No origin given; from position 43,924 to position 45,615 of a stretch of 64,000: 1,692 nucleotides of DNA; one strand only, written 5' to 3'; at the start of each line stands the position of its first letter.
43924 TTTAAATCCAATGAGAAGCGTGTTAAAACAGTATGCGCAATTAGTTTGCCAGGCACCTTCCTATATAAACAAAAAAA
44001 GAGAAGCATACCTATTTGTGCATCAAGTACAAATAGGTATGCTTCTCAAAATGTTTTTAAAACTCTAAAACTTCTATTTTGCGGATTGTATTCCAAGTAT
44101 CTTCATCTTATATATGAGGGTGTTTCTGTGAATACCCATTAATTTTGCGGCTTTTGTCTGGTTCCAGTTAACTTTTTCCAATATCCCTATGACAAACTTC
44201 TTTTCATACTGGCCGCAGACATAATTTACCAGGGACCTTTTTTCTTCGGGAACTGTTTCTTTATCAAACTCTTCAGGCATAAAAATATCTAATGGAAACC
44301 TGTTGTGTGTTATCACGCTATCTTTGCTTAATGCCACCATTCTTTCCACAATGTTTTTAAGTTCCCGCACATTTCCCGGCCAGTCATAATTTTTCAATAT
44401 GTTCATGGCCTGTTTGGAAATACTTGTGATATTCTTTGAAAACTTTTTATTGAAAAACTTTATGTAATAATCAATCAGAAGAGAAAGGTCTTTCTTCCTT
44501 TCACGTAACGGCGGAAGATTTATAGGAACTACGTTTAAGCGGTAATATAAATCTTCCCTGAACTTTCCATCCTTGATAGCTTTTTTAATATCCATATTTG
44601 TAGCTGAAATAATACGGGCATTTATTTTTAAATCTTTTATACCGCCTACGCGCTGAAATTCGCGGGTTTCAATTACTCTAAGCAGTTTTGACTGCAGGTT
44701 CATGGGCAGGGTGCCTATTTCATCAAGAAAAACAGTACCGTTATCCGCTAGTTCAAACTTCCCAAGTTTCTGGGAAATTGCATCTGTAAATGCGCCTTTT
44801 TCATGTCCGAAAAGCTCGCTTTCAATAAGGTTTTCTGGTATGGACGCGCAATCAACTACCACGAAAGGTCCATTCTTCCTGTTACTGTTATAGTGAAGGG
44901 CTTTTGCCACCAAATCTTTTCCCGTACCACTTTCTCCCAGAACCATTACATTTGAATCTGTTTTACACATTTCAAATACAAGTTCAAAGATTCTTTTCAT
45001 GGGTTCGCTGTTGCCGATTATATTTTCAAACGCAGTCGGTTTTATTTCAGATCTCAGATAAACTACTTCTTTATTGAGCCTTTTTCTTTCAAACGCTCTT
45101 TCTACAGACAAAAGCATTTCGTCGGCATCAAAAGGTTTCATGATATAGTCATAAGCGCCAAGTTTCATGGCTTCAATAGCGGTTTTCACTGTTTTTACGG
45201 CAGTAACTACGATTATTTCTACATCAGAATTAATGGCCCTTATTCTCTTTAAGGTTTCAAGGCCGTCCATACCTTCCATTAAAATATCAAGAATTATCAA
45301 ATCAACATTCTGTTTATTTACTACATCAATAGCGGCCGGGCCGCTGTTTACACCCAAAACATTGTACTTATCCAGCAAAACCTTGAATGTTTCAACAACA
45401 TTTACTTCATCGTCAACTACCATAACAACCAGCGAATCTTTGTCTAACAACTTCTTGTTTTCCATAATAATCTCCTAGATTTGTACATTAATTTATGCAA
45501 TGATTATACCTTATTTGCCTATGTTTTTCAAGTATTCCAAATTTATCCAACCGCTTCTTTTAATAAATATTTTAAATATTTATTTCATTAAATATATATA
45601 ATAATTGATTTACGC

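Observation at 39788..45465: Sigma54/NtrC-controlled cluster: extended KAS, ICMT-like methyltransferase, ThiF-like E1 and B12-radical SAM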

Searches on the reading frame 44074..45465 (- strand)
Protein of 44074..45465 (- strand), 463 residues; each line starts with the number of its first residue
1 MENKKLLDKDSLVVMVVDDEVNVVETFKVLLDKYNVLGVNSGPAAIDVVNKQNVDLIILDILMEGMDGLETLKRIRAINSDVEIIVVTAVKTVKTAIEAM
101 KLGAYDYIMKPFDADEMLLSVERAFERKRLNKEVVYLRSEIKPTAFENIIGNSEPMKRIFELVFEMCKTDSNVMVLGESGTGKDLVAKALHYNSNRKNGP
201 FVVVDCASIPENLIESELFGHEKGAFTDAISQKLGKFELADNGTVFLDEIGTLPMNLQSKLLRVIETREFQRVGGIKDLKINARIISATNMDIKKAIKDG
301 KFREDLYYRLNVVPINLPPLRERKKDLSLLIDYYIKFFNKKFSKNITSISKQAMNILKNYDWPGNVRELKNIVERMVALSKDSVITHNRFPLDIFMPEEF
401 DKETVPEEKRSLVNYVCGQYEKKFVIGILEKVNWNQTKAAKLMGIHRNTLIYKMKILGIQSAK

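Call 4: search_protein_families(library=pfam, proteins=[window:44074-45465:-])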
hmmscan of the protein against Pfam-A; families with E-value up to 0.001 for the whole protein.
window:44074-45465:- (463 aa): 8 families
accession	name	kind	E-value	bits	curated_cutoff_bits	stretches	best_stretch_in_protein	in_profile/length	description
PF00158.32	Sigma54_activat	-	4.9e-70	235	20.2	1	149-315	1-167/168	Sigma-54 interaction domain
PF00072.30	Response_reg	-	1.4e-27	96.5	30.2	1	14-121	1-110/111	Response regulator receiver domain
PF25601.1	AAA_lid_14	-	7.1e-26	90.3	27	1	321-399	1-79/87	AAA+ ATPase lid domain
PF14532.12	Sigma54_activ_2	-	1.2e-21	77.8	25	1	150-320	1-138/138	Sigma-54 interaction domain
PF02954.25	HTH_8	-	2.7e-10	40.3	22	1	421-455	6-40/42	Bacterial regulatory protein, Fis family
PF07724.20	AAA_2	-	1.9e-06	28.5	27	1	171-301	4-135/166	AAA domain (Cdc48 subfamily)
PF07728.20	AAA_5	-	5.1e-06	27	22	1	172-290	1-122/139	AAA domain (dynein-related subfamily)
PF13556.12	HTH_30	-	0.00015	21.9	27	1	433-455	12-34/59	PucR C-terminal helix-turn-helix domain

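Call 5: search_protein_families(library=ncbifam, proteins=[window:44074-45465:-])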
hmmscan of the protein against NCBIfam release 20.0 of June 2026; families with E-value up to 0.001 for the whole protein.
window:44074-45465:- (463 aa): 119 families (the best 25 are shown)
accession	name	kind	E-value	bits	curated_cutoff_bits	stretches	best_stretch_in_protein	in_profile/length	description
NF008469.0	PRK11361.1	equivalog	2.5e-136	455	714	1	13-462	6-459/461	acetoacetate metabolism transcriptional regulator AtoC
TIGR01818.1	ntrC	equivalog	2e-125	419.2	558.6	1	14-455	1-461/463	nitrogen regulation protein NR(I)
TIGR02915.1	PEP_resp_reg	equivalog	2.9e-124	415.3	502.6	1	15-458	2-443/445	PEP-CTERM-box response regulator transcription factor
NF041552.1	TF_PrdR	equivalog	1.3e-115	387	795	1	126-455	243-574/577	sigma-54 dependent transcriptional regulator PrdR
NF007689.0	PRK10365.1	equivalog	2.1e-111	372.8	760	1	9-454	3-439/441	sigma-54-dependent response regulator transcription factor ZraR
TIGR01817.1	nifA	equivalog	7.9e-111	371.4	528.85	1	121-392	171-440/534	nif-specific transcriptional activator NifA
NF051870.1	NAssimRespRegNtrX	equivalog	1.5e-110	370.2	600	1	14-459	4-452/452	nitrogen assimilation response regulator NtrX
NF049963.1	RespRegFlgRCampy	domain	4.7e-108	361.8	750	1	14-456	3-426/429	fla regulon two-component system response regulator FlgR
NF041946.1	LuxO_transreg_Vib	equivalog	4.4e-107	358.7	800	1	17-403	2-389/463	quorum-sensing sigma-54 dependent transcriptional regulator LuxO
NF008176.1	PRK10923.1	equivalog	9.6e-100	334.4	620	1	14-401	6-392/469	nitrogen regulation protein NR(I)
NF011695.0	PRK15115.1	equivalog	8.9e-99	331.2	763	1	9-454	4-432/445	two-component system response regulator GlrR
NF003451.0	PRK05022.1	equivalog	2.6e-96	323.4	476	1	140-460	183-511/512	nitric oxide reductase transcriptional regulator NorR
NF050807.1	TransRegFlbDCaul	equivalog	5e-93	312.4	750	1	36-455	27-436/454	sigma-54-dependent transcriptional regulator FlbD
NF011958.0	PRK15429.1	equivalog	5.2e-92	309.6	830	1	128-461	358-688/692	formate hydrogenlyase transcriptional activator FlhA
NF038308.1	RNA_repair_RtcR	equivalog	4.1e-91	306.4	650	1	84-449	112-503/530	RNA repair transcriptional activator RtcR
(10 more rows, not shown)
